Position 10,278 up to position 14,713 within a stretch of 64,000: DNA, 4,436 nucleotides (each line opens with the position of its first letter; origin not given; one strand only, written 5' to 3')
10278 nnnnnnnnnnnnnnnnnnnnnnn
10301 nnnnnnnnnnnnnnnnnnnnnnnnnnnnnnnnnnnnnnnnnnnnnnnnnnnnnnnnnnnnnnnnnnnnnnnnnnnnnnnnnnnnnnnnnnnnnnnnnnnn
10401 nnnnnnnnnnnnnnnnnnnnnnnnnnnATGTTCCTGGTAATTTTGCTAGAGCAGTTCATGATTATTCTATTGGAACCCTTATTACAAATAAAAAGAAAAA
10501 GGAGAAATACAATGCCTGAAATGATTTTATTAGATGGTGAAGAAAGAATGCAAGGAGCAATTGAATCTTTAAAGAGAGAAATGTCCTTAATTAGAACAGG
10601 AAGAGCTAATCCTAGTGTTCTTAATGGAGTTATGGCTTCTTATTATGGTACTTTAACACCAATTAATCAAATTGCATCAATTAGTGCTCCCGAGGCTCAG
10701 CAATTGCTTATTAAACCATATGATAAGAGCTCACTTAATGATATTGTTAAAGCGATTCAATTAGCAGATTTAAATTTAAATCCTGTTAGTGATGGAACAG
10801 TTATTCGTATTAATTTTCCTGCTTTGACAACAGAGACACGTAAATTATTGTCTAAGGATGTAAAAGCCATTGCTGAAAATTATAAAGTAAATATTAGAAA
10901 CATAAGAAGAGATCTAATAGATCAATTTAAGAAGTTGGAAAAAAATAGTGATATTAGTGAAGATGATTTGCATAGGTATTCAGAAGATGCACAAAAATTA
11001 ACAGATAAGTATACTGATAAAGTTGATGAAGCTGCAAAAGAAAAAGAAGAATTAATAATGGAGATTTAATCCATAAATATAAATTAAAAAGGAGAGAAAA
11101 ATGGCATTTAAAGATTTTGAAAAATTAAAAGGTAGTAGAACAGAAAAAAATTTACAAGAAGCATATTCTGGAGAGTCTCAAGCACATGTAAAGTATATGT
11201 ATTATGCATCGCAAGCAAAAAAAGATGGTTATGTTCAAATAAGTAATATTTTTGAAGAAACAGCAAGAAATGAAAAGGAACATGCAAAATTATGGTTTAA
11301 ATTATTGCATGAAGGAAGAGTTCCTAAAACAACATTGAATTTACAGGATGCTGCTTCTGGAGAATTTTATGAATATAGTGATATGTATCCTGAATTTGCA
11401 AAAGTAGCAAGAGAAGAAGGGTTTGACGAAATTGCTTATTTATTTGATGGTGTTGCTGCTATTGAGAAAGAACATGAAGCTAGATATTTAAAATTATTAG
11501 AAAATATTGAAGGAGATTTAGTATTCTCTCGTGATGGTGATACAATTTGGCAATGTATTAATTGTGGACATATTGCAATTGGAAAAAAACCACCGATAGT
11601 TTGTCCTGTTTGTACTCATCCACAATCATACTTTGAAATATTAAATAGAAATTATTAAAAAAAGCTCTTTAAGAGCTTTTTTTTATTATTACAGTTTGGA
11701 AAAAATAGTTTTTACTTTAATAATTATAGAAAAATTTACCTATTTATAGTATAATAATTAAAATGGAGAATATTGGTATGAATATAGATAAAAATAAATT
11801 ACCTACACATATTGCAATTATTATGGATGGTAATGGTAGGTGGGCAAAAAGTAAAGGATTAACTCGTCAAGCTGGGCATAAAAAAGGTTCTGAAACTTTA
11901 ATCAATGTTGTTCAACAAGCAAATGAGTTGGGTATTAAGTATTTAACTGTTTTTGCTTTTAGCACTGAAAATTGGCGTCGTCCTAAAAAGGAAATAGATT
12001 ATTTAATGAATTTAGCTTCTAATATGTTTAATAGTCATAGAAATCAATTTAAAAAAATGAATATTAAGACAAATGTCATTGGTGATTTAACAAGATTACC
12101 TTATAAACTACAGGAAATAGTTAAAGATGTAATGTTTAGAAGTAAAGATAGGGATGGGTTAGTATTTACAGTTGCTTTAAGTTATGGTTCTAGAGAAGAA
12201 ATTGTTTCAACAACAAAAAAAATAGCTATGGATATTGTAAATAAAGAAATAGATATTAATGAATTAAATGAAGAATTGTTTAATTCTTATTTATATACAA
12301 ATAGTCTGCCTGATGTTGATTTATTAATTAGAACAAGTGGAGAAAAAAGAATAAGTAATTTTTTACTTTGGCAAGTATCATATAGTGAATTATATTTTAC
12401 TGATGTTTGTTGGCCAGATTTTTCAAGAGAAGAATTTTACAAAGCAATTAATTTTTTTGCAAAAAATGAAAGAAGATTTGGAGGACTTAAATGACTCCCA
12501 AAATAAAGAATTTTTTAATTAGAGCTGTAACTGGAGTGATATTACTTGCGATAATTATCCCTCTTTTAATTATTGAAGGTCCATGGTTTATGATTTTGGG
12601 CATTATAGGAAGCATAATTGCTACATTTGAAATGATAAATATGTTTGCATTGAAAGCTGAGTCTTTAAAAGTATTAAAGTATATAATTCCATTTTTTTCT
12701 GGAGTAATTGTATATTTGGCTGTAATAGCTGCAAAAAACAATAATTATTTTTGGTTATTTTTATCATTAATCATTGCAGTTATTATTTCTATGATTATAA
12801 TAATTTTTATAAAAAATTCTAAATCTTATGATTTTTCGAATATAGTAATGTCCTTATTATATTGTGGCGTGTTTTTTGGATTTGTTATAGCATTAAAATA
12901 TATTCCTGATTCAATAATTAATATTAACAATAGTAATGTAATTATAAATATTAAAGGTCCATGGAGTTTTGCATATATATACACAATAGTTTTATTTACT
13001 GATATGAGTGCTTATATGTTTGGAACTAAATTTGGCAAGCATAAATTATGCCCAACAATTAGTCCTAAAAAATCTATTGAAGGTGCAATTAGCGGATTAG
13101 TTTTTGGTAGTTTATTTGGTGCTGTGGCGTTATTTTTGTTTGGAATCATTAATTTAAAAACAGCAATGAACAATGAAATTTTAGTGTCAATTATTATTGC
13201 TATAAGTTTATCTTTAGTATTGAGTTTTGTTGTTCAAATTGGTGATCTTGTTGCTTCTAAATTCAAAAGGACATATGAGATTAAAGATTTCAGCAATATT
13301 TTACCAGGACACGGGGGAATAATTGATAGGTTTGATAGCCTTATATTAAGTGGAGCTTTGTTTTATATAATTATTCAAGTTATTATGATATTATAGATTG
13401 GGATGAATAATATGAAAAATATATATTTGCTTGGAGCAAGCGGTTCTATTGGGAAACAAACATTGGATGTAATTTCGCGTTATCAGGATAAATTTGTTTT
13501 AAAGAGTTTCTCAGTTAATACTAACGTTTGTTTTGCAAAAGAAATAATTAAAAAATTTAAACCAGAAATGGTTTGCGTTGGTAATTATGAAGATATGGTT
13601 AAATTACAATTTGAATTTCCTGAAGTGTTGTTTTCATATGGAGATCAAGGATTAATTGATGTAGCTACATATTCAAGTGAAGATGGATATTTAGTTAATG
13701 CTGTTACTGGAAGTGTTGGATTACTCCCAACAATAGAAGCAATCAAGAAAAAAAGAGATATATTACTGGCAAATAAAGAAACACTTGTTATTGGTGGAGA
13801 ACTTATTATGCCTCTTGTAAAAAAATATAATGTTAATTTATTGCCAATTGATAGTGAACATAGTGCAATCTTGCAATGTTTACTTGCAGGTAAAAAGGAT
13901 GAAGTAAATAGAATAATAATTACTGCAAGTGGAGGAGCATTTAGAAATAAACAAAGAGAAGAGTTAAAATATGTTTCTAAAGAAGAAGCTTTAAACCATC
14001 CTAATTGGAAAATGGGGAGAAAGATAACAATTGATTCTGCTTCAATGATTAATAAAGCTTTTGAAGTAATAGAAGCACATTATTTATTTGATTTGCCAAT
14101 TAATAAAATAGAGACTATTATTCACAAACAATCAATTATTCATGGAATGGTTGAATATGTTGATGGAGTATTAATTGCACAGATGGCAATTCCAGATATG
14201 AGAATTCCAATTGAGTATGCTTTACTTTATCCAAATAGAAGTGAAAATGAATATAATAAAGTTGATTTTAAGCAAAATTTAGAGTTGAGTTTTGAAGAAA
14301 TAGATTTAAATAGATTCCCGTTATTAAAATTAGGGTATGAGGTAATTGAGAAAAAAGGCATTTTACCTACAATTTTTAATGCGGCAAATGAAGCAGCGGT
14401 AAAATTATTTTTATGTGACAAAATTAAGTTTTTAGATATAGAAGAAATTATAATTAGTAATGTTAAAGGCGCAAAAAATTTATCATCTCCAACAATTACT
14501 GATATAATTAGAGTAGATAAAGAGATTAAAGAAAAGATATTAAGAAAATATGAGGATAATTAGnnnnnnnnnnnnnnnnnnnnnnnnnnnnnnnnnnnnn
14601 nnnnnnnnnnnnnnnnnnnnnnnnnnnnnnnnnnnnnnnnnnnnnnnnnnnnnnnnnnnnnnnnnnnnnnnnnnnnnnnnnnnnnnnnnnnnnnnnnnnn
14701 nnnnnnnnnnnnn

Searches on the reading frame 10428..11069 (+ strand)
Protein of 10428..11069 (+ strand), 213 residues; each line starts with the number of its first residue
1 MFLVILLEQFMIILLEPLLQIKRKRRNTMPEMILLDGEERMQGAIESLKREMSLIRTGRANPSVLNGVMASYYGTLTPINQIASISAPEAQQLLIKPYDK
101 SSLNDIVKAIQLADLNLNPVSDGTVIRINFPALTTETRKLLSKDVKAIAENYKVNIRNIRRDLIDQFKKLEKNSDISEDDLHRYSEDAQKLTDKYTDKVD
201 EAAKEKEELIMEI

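Call 31: search_protein_families(library=pfam, proteins=[window:10428-11069:+], max_evalue=0.00001)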
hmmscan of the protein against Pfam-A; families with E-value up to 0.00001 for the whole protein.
window:10428-11069:+ (213 aa): 1 family
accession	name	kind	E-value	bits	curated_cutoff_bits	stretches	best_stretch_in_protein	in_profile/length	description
PF01765.24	RRF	-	8.1e-63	211.6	29.7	1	48-211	1-164/164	Ribosome recycling factor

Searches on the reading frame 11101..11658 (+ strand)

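Call 32: search_protein_families(library=pfam, proteins=[window:11101-11658:+], max_evalue=0.00001)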
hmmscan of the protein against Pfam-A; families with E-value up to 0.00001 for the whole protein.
window:11101-11658:+ (185 aa): 3 families
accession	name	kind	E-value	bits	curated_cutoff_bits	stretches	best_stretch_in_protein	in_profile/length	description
PF02915.23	Rubrerythrin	-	3.4e-28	99.2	22.8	1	16-133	1-137/137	Rubrerythrin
PF21349.2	RUBY_RBDX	-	5.6e-12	45.3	26.5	1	150-179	1-30/30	Rubrerythrin, rubredoxin-like domain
PF00210.30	Ferritin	-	5e-07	30.2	24.5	0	16-137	2-140/142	Ferritin-like domain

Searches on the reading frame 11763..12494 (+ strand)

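Call 32: search_protein_families(library=pfam, proteins=[window:11763-12494:+], max_evalue=0.00001)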
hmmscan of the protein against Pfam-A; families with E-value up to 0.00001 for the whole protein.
window:11763-12494:+ (243 aa): 1 family
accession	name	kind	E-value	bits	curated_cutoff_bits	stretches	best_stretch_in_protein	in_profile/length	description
PF01255.24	Prenyltransf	-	2.9e-84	282.4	27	1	20-240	1-219/219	Putative undecaprenyl diphosphate synthase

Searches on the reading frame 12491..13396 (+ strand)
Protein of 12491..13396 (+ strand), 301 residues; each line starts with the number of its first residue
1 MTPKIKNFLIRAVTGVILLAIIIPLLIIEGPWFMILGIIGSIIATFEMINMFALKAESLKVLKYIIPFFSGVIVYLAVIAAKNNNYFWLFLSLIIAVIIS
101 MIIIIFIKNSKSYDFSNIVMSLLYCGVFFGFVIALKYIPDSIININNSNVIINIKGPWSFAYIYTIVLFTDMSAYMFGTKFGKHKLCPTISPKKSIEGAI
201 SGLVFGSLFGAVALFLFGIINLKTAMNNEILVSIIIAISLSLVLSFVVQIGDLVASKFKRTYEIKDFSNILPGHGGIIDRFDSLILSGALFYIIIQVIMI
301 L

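Call 32: search_protein_families(library=pfam, proteins=[window:12491-13396:+], max_evalue=0.00001)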
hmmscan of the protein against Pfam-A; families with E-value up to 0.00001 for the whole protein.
window:12491-13396:+ (301 aa): 1 family
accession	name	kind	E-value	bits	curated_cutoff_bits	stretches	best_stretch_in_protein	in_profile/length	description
PF01148.25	CTP_transf_1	-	9.5e-52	176.9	24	1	10-297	2-263/264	Cytidylyltransferase family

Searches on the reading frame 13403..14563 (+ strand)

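Call 32: search_protein_families(library=pfam, proteins=[window:13403-14563:+], max_evalue=0.00001)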
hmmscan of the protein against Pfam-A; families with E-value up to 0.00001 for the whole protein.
window:13403-14563:+ (386 aa): 3 families
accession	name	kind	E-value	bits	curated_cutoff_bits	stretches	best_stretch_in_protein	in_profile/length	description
PF08436.17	DXP_redisom_C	-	1.8e-39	134.2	26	1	146-229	1-84/84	1-deoxy-D-xylulose 5-phosphate reductoisomerase C-terminal domain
PF13288.12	DXPR_C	-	2.8e-35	121.5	27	1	261-377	1-114/115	DXP reductoisomerase C-terminal domain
PF02670.22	DXP_reductoisom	-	9.7e-34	117.3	21.7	1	7-132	1-129/129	1-deoxy-D-xylulose 5-phosphate reductoisomerase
